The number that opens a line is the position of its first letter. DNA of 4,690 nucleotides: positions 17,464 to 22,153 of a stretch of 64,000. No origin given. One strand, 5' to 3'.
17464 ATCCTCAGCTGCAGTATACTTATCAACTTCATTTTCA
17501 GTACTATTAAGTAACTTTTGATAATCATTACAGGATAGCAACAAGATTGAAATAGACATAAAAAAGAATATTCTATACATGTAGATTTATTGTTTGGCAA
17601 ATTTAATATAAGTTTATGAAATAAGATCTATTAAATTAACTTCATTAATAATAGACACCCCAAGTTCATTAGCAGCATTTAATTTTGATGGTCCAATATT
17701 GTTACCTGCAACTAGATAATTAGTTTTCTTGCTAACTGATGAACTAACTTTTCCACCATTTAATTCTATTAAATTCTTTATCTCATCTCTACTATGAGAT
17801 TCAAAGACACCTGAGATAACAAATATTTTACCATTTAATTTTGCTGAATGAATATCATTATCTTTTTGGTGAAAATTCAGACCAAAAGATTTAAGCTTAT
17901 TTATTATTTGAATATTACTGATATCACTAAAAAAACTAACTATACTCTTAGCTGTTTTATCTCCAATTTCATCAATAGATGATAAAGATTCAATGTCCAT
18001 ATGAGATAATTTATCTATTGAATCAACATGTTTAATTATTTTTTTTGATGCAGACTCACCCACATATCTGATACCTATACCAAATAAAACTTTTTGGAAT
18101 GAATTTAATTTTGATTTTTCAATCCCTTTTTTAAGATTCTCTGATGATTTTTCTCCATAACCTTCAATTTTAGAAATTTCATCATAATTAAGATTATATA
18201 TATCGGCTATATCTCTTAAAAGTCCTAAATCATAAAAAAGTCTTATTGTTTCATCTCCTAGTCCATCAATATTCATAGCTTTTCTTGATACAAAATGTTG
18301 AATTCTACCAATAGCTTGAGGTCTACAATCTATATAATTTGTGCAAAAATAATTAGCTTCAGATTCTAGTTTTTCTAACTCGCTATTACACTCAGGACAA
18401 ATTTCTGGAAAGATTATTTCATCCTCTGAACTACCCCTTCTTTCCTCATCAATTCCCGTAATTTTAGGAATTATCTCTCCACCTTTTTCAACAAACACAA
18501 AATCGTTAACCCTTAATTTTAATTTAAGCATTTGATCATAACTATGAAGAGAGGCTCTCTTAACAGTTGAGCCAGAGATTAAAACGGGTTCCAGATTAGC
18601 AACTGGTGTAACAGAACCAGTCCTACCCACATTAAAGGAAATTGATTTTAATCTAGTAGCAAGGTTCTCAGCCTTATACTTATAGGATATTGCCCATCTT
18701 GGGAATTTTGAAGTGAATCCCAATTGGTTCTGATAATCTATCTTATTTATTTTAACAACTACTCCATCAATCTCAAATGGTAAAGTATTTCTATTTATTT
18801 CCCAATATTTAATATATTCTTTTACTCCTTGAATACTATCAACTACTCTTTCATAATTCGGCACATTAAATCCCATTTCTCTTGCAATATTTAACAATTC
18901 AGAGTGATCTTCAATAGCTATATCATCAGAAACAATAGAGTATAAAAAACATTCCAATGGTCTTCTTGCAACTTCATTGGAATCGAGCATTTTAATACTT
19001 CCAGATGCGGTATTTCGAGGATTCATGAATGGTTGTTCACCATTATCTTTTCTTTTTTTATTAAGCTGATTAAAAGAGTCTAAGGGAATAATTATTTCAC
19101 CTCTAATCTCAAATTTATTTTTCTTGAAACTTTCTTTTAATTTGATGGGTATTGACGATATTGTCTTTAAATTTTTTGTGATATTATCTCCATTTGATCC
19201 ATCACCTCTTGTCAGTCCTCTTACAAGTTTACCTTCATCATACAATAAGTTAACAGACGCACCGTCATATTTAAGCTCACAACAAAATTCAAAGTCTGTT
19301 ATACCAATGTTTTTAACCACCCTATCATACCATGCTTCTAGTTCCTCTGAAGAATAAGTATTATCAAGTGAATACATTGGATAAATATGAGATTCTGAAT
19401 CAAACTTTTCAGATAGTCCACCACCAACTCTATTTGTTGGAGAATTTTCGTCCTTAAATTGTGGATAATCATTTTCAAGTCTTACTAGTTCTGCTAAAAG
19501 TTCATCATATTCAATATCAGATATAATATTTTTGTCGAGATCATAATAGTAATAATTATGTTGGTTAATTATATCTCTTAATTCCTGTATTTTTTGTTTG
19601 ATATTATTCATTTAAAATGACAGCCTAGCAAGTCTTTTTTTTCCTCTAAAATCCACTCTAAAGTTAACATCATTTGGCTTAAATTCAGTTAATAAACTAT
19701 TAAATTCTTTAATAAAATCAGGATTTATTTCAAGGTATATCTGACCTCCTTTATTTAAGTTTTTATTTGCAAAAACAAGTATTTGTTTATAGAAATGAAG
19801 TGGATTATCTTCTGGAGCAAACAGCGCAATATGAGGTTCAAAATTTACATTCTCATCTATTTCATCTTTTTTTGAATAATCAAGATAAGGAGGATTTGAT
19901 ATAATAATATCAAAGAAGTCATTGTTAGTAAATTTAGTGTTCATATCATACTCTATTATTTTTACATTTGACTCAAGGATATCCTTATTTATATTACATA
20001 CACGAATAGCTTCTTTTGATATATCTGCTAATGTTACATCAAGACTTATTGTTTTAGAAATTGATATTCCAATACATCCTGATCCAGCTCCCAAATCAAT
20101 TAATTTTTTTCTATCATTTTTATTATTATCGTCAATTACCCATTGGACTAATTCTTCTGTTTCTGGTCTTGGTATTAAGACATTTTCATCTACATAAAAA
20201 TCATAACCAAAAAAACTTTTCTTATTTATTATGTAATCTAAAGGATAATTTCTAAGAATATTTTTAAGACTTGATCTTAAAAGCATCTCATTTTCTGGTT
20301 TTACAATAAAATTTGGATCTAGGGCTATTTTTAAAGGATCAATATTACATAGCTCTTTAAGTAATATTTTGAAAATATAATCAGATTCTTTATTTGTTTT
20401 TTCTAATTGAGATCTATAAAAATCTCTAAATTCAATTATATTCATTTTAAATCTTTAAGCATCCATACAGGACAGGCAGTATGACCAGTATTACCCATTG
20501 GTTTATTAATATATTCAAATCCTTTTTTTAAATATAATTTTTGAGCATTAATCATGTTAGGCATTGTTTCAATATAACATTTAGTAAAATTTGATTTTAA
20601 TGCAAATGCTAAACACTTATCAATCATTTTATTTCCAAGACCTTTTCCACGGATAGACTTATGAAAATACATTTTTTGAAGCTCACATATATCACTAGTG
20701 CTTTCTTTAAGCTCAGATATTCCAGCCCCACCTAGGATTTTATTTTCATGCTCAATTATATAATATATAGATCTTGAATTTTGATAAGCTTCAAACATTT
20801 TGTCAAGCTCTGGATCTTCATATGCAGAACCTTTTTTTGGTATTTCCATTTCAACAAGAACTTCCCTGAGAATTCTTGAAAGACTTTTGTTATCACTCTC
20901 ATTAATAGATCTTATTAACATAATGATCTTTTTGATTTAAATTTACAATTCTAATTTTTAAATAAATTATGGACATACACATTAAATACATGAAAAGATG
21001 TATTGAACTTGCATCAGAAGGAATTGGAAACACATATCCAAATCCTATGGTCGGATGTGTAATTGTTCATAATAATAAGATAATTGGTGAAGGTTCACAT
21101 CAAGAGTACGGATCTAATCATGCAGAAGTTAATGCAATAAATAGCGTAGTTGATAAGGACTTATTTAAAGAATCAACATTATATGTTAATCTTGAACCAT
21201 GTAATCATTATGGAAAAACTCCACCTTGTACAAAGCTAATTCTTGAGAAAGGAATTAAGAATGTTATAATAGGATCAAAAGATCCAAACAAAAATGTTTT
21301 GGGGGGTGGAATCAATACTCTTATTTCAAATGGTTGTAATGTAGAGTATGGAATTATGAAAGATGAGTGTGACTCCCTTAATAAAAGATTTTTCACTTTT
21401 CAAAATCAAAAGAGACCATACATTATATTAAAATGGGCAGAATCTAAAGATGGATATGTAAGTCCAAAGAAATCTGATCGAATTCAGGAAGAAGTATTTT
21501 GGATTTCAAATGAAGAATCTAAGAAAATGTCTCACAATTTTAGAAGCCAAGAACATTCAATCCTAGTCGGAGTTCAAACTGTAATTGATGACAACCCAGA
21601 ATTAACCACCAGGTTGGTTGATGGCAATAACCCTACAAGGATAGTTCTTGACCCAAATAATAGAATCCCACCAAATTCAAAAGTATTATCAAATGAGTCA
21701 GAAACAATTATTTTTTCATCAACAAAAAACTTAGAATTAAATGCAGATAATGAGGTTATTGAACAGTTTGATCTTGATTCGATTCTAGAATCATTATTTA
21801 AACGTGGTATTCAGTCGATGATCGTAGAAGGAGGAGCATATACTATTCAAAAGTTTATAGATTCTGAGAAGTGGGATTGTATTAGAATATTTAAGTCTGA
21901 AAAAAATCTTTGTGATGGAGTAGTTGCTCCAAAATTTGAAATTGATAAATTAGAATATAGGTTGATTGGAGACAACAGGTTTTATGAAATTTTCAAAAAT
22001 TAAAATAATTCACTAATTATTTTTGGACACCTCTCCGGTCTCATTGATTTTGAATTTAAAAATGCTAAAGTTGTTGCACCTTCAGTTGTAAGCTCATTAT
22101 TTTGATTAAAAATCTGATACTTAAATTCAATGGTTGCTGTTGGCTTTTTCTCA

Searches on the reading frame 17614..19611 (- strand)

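Call 15: search_protein_families(library=ncbifam, proteins=[window:17614-19611:-], max_evalue=1e-15)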
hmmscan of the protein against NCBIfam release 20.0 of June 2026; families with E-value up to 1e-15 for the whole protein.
window:17614-19611:- (665 aa): 5 families
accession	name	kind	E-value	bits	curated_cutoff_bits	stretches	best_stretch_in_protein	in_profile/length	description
NF005932.1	PRK07956.1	equivalog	1.6e-234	780.3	369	1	6-663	1-663/664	NAD-dependent DNA ligase LigA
TIGR00575.1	dnlj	equivalog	1.2e-227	757.4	444.45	1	11-659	1-651/652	NAD-dependent DNA ligase LigA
NF010931.0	PRK14351.1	equivalog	2.1e-171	572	1051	1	4-664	32-682/692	NAD-dependent DNA ligase LigA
NF010930.0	PRK14350.1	equivalog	3.2e-123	412.4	652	1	2-661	3-662/669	NAD-dependent DNA ligase LigA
NF005987.0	PRK08097.1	equivalog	2e-54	185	498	1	3-575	29-554/562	NAD-dependent DNA ligase LigB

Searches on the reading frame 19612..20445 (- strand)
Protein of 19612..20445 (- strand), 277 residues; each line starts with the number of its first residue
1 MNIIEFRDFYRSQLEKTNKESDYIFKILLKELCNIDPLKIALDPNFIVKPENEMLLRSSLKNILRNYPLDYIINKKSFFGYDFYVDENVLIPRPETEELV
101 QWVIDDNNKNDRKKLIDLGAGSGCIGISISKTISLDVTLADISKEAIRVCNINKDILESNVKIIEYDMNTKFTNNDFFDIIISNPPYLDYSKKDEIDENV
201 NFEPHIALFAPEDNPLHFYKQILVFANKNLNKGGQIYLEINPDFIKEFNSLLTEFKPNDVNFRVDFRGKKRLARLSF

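Call 15: search_protein_families(library=ncbifam, proteins=[window:19612-20445:-], max_evalue=1e-15)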
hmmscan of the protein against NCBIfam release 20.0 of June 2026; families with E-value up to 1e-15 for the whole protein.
window:19612-20445:- (277 aa): 4 families
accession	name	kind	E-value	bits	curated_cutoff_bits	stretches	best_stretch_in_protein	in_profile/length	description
TIGR03534.1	RF_mod_PrmC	equivalog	1.3e-64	218.1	199.1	1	26-272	3-251/253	peptide chain release factor N(5)-glutamine methyltransferase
TIGR00536.1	hemK_fam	subfamily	1.6e-49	168.5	115.5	1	4-271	4-276/286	HemK family protein methyltransferase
TIGR03533.1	L3_gln_methyl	equivalog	1.6e-38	132.7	229.7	1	47-240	56-251/284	50S ribosomal protein L3 N(5)-glutamine methyltransferase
NF002421.0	PRK01544.1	equivalog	1.4e-27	96.6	567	1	104-270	131-299/524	bifunctional peptide chain release factor N(5)-glutamine methyltransferase PrmC/tRNA (guanosine(46)-N7)-methyltransferase TrmB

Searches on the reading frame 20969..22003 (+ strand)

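Call 15: search_protein_families(library=ncbifam, proteins=[window:20969-22003:+], max_evalue=1e-15)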
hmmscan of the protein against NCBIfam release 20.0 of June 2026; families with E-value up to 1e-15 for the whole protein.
window:20969-22003:+ (344 aa): 4 families
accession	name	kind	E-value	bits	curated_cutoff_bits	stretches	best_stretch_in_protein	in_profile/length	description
TIGR00326.1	eubact_ribD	equivalog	5.9e-89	298.6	156.35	1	8-312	1-304/343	bifunctional diaminohydroxyphosphoribosylaminopyrimidine deaminase/5-amino-6-(5-phosphoribosylamino)uracil reductase RibD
NF008052.0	PRK10786.1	equivalog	2.2e-55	187.8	500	1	6-303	5-315/367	bifunctional diaminohydroxyphosphoribosylaminopyrimidine deaminase/5-amino-6-(5-phosphoribosylamino)uracil reductase RibD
TIGR00227.1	ribD_Cterm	domain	1.4e-32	113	150.15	1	148-310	1-171/216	riboflavin-specific deaminase C-terminal domain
TIGR01508.1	rib_reduct_arch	equivalog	4e-25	88.2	186.45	1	150-312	1-168/210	2,5-diamino-6-(ribosylamino)-4(3H)-pyrimidinone 5'-phosphate reductase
